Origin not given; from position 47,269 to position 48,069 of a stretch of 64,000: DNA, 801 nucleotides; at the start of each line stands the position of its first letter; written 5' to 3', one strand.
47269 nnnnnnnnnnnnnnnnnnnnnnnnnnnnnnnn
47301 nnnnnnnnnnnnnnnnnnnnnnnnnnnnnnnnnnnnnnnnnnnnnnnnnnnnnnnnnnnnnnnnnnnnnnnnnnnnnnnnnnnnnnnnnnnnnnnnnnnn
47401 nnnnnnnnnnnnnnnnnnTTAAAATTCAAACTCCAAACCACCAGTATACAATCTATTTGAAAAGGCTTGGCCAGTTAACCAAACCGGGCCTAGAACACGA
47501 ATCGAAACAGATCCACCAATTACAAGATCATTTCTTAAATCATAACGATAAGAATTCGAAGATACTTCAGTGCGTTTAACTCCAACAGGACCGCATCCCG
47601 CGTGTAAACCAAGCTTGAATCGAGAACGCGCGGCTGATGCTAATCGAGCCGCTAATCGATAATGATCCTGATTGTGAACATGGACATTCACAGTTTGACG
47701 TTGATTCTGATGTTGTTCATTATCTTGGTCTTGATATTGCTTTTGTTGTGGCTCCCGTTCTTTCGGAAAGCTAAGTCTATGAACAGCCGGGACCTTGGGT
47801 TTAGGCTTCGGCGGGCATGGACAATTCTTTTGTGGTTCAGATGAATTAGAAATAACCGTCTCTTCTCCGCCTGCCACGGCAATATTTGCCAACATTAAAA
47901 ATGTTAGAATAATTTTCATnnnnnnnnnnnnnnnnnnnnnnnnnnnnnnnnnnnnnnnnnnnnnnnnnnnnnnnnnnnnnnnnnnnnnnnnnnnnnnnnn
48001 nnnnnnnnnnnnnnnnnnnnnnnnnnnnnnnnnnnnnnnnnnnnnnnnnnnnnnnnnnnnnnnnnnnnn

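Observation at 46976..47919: Lipoprotein and OMP-barrel-like secreted protein pair with proline-rich linkers: candidate superinfection-exclusion or surface-modification module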

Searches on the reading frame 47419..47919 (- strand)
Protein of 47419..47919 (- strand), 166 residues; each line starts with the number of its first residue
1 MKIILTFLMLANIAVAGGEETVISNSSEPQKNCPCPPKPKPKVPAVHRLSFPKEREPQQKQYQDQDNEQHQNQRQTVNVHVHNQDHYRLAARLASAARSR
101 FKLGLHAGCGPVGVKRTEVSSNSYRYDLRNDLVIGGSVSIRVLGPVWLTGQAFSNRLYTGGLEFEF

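Call 6: search_protein_families(library=pfam, proteins=[window:47419-47919:-], max_evalue=1)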
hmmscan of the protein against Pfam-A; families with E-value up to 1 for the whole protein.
window:47419-47919:- (166 aa): 1 family
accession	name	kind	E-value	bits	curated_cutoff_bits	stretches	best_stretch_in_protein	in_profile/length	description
PF23961.1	Phage_tail_terminator_9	-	0.034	14.3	27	1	41-113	28-105/153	Phage neck terminator protein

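Call 7: search_protein_families(library=phrogs, proteins=[window:47419-47919:-], max_evalue=1)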
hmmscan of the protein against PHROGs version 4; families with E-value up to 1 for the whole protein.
window:47419-47919:- (166 aa): 1 family
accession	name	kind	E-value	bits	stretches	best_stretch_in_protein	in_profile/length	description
phrog_23674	-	unknown function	0.32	11.9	1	75-140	55-121/157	-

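Call 11: find_homologous_proteins(query=window:47419-47919:-, max_evalue=0.01)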
Query window:47419-47919:- (166 aa): 9 proteins with E <= 0.01 among 70 candidates.
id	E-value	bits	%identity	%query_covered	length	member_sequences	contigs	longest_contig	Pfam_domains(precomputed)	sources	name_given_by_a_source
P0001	1.2e-107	375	100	100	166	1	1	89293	-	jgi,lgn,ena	-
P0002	2.0e-69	250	68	99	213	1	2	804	-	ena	-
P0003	1.7e-64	234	65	100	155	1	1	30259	-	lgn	-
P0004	4.5e-53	197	57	100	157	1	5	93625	-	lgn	-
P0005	4.5e-45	171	61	57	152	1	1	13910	-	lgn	-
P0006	6.0e-39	151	57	82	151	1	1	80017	-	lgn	-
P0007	6.5e-34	135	58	54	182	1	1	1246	-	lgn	-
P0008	1.6e-33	134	57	54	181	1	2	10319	-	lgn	-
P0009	2.5e-31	127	47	84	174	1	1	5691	-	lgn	-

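Call 12: find_encoding_contigs(protein=window:47419-47919:-, flank=10000)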
Protein window:47419-47919:- (166 aa): 3 contigs read that carry it; 1 place shown.
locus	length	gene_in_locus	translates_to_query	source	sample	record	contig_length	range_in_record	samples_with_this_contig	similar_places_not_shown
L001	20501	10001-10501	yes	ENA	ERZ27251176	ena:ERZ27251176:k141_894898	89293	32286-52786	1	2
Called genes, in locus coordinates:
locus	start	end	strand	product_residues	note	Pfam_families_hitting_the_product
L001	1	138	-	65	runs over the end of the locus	-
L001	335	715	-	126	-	-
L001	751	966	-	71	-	-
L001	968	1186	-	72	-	-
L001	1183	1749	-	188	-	-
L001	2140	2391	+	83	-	-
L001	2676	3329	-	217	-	-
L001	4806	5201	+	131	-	-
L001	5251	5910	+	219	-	-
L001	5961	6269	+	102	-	-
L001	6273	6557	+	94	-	-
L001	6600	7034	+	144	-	-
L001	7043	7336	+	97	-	-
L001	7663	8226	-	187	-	PF00239:Resolvase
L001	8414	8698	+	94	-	-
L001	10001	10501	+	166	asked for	-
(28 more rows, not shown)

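Call 15: find_encoding_contigs(protein=P0006, flank=6000, max_places=2)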
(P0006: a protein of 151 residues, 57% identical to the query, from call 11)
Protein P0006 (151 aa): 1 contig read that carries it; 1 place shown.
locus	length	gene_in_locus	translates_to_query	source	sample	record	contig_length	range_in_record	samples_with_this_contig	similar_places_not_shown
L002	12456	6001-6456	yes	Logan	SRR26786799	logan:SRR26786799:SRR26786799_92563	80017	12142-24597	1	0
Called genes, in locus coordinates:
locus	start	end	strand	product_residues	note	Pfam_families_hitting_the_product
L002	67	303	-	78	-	-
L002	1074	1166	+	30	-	-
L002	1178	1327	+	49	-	-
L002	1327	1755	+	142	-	-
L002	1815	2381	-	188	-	PF00239:Resolvase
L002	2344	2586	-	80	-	-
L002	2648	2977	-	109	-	-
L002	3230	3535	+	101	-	-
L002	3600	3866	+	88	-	-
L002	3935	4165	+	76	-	-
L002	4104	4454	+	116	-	-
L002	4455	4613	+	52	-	-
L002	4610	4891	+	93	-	-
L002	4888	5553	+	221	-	PF07963:N_methyl (weak)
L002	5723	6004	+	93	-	-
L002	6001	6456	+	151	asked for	-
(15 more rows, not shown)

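Call 16: find_encoding_contigs(protein=P0004, flank=6000, max_places=2)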
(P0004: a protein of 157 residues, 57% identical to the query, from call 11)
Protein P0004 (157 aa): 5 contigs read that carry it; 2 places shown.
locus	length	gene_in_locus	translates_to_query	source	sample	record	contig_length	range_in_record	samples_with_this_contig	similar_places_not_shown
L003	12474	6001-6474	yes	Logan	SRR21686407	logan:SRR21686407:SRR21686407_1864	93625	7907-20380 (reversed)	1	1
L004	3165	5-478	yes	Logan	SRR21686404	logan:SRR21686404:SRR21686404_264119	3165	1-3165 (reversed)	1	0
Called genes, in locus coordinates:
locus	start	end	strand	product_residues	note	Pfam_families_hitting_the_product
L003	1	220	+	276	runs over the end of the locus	PF06067:DUF932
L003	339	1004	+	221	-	PF17338:GP88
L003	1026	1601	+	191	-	-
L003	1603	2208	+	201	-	-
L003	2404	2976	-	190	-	PF00239:Resolvase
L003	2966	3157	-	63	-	-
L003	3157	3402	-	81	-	PF27050:Phage_P22_Y8K6 (weak)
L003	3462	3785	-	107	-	-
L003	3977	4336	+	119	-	-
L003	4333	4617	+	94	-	-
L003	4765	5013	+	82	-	-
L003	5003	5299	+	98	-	-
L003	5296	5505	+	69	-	-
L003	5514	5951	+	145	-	PF07963:N_methyl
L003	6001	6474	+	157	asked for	-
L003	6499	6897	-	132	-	-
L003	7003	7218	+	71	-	-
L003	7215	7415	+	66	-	-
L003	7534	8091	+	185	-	-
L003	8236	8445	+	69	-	-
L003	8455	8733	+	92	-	-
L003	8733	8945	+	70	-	-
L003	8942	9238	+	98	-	-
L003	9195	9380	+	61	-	-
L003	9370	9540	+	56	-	-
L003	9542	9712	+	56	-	-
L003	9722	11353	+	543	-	PF00317:Ribonuc_red_lgN (weak), PF02867:Ribonuc_red_lgC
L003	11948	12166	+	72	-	-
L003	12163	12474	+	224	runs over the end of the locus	PF00082:Peptidase_S8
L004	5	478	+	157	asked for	-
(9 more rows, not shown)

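Call 17: find_encoding_contigs(protein=P0003, flank=6000, max_places=2)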
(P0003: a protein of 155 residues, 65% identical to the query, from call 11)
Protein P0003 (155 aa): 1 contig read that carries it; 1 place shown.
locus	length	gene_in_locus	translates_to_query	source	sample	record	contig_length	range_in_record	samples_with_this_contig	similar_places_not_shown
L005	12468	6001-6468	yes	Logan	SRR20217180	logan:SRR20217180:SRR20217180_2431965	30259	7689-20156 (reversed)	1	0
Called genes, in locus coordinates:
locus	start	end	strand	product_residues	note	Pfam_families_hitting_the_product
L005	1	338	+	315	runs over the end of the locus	PF06067:DUF932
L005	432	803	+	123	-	-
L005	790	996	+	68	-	-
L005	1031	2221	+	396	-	-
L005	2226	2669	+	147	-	-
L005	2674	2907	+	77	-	-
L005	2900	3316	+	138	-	-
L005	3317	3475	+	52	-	-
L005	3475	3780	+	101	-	-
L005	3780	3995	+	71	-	-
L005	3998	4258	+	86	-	PF27050:Phage_P22_Y8K6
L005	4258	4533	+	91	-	-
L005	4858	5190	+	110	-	PF26948:DUF8296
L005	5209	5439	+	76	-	-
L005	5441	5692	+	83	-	-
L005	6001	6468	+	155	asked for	-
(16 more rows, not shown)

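Call 24: find_encoding_contigs(protein=P0008, flank=6000, max_places=2)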
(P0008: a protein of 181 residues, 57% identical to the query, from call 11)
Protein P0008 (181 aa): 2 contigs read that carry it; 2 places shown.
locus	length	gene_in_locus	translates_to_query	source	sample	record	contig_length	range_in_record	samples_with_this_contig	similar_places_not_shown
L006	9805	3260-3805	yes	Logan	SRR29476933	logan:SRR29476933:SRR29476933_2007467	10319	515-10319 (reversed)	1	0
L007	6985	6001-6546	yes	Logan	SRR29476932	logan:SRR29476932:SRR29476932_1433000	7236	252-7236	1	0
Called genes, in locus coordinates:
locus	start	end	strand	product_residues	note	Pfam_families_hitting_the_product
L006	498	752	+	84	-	-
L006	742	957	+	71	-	-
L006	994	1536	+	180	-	PF03013:Pyr_excise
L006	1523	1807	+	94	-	-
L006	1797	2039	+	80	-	-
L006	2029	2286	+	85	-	-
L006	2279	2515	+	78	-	-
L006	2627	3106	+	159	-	PF13391:HNH_2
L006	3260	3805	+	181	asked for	-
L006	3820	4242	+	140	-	-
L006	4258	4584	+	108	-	PF20274:cREC_REC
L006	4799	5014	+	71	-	-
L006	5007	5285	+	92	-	-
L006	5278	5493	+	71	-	-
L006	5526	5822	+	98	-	-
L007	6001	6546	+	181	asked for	-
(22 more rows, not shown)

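Call 25: find_encoding_contigs(protein=P0005, flank=7000, max_places=2)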
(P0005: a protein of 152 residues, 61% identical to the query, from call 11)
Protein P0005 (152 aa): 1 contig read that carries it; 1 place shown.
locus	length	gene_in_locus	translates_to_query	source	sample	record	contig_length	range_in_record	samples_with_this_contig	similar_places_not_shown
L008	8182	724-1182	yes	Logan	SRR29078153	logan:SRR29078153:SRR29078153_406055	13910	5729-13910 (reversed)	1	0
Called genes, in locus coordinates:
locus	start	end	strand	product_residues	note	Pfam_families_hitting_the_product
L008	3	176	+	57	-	?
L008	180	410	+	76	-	-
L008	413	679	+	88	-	-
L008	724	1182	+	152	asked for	-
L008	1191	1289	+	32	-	-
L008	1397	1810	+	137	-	-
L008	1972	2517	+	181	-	-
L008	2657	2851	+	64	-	-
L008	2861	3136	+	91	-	-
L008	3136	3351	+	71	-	-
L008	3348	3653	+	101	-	-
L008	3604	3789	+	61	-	-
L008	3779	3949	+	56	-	-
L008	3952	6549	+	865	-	PF00317:Ribonuc_red_lgN (weak), PF14890:Intein_splicing (weak), PF02867:Ribonuc_red_lgC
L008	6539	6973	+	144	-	PF00413:Peptidase_M10 (weak)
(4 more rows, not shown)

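Call 30: predict_structure(alignment_id=A1)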
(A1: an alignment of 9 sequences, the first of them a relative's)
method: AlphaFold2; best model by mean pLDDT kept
length: 166 residues; sequences in the alignment: 9
mean_pLDDT: 59.4   pTM: 0.33
mean pLDDT of the five models: 59.4, 59.2, 54.2, 52.1, 44.6
residues with pLDDT >= 90: 1; 70-90: 57; 50-70: 44; < 50: 64
segments of 3 or more residues with pLDDT < 50: 14-31, 47-50, 52-86, 95-97
pLDDT, mean of each block of 10 residues (from residue 1): 55 46 41 59 51 45 41 43 47 52 73 78 79 77 78 76 72
secondary structure, 60 per line:
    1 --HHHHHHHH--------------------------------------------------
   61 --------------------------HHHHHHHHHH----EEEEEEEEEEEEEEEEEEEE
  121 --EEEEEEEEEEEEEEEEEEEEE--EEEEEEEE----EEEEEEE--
elements in order: H3-10 H87-96 E101-120 E123-143 E146-153 E158-164

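Call 31: search_protein_representatives(alignment_id=A1)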
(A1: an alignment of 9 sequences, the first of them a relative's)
Query: 9 sequences, 162 profile positions. Proteins with E-value up to 0.001 (for the whole library): 9; up to 1e-10: 4; up to 1e-30: 3. The best 9 are listed.
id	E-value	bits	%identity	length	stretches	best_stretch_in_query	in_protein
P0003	3.1e-73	261.2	-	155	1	1-162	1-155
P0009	7.5e-59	214.4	-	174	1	2-162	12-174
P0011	5.6e-46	172.6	-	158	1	20-162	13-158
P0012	2.8e-11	59.8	-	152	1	3-162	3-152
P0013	1.9e-10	57.1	-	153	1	2-162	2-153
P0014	2.4e-08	50.3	-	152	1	6-162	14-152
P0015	2.8e-08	50.1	-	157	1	7-162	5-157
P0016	1.8e-07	47.4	-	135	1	4-162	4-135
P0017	3.3e-04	36.8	-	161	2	128-162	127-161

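Call 35: find_homologous_proteins(query=A2, max_evalue=0.01)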
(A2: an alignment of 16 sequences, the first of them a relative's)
Query A2 (16 sequences) (166 aa, profile of the alignment): 14 proteins with E <= 0.01 among 5945 candidates.
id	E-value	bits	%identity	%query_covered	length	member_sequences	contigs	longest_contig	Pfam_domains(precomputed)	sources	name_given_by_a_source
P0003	2.9e-61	224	65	100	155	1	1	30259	-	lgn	-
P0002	6.8e-60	220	68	99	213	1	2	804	-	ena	-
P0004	2.4e-59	218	57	100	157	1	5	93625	-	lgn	-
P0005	3.2e-57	211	61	57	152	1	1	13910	-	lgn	-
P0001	9.6e-57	209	100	100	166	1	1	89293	-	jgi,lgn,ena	-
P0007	1.3e-54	202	58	54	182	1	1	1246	-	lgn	-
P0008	3.4e-54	201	57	54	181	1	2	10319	-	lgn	-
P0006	6.0e-54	200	57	82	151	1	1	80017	-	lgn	-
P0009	1.2e-49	186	47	84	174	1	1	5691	-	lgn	-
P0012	4.2e-47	178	35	82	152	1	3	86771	-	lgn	-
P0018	7.9e-42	161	36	98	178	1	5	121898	-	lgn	-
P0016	2.3e-33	133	33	78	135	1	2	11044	-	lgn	-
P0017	2.5e-31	127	46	21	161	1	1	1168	-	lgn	-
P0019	2.9e-20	91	39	23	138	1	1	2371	-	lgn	-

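Call 38: find_encoding_contigs(protein=P0012, flank=8000, max_places=1)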
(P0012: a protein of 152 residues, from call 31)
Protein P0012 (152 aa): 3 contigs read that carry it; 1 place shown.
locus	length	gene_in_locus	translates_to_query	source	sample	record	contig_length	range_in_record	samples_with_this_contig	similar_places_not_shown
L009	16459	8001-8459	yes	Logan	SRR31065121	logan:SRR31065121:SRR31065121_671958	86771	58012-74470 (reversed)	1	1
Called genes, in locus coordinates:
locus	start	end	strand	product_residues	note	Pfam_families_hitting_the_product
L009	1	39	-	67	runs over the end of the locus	-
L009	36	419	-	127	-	-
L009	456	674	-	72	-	-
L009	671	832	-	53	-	-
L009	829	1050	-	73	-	-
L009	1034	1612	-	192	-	-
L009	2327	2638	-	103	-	-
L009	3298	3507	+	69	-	-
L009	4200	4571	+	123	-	-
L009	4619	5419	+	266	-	PF06067:DUF932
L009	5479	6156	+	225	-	PF17338:GP88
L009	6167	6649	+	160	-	-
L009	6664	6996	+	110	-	-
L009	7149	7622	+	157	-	PF07963:N_methyl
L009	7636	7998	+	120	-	-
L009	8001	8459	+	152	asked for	-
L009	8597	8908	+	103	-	-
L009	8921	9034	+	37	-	-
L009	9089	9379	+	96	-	-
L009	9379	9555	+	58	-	-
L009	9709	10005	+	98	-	-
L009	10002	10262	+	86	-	-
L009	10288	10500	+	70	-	-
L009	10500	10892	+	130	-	-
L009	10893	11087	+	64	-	-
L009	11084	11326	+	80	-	-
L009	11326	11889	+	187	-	-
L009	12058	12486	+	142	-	-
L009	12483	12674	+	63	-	-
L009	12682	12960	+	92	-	-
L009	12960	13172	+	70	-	-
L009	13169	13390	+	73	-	-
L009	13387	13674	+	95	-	-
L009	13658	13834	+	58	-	-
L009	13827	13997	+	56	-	-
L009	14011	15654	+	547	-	PF00317:Ribonuc_red_lgN (weak), PF02867:Ribonuc_red_lgC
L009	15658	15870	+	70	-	-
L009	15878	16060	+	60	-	-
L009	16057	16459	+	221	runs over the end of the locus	PF00082:Peptidase_S8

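Call 39: find_encoding_contigs(protein=P0018, flank=8000, max_places=1)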
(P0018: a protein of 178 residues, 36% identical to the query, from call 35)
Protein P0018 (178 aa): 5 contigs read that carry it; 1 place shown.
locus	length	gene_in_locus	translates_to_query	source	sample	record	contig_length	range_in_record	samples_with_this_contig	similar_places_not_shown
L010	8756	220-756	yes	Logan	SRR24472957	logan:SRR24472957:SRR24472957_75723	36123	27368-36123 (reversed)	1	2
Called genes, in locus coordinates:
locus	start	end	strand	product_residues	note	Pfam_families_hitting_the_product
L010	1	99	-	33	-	?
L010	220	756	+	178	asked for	-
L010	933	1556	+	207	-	-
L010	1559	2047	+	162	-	PF02559:CarD_TRCF_RID, PF21095:CarD_C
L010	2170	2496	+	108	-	-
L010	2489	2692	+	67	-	-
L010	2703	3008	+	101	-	-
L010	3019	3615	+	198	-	-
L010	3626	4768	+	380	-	-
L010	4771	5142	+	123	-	-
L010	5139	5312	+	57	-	-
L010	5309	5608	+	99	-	-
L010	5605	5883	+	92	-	PF24043:DUF7352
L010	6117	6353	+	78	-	-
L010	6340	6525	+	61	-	-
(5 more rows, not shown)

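Call 40: find_encoding_contigs(protein=P0016, flank=8000, max_places=1)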
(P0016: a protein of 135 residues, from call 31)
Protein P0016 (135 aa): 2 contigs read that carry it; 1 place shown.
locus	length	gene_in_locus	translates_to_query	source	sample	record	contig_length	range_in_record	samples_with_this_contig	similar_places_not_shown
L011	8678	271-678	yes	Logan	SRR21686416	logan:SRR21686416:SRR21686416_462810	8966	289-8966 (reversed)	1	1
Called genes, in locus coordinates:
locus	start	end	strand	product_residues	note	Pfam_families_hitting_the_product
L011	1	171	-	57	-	?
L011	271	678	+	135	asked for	-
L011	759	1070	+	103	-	-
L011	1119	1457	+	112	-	-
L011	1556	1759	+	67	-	-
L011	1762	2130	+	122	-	-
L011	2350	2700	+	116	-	-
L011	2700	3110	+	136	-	-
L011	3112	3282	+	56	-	-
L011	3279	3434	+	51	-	-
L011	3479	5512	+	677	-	-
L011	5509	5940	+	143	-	-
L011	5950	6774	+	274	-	PF26926:Phage_T4_rIIB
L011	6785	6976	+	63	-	-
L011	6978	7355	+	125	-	PF26948:DUF8296 (faint)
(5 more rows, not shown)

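Call 46: find_related_loci(query=A1, collection=genome_contigs, flank=8000)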
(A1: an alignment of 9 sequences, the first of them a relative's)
Query A1 (166 aa) in genome_contigs; peptide patterns used: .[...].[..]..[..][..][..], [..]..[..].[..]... (x = any residue, [..] = any of these).
49 stretches matched a pattern, but none encodes a relative of the query by tblastn (E <= 1e-3).

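Call 47: find_related_loci(query=A1, collection=viral_contigs, flank=8000)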
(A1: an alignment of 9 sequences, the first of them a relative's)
Query A1 (166 aa) in viral_contigs; peptide patterns used: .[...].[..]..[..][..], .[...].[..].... (x = any residue, [..] = any of these).
74 stretches matched a pattern; 1 encode a relative of the query (tblastn E <= 1e-3); 1 distinct loci.
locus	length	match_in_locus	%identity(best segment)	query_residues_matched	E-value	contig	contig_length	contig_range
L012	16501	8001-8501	45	7-166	3e-32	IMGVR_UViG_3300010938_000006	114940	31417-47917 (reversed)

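Call 50: search_solved_structures(query=A2, max_evalue=10, show_alignments=2)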
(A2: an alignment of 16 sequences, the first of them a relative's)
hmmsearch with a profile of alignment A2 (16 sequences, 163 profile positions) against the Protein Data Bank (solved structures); distinct sequences matched with E-value up to 10: 2.
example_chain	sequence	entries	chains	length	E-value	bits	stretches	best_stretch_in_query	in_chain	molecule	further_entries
9ip6_A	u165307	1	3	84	1.4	12.1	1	88-125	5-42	Disease resistance protein RGA5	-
1qb3_A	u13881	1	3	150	4.8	10.3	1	47-74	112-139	CYCLIN-DEPENDENT KINASES REGULATORY SUBUNIT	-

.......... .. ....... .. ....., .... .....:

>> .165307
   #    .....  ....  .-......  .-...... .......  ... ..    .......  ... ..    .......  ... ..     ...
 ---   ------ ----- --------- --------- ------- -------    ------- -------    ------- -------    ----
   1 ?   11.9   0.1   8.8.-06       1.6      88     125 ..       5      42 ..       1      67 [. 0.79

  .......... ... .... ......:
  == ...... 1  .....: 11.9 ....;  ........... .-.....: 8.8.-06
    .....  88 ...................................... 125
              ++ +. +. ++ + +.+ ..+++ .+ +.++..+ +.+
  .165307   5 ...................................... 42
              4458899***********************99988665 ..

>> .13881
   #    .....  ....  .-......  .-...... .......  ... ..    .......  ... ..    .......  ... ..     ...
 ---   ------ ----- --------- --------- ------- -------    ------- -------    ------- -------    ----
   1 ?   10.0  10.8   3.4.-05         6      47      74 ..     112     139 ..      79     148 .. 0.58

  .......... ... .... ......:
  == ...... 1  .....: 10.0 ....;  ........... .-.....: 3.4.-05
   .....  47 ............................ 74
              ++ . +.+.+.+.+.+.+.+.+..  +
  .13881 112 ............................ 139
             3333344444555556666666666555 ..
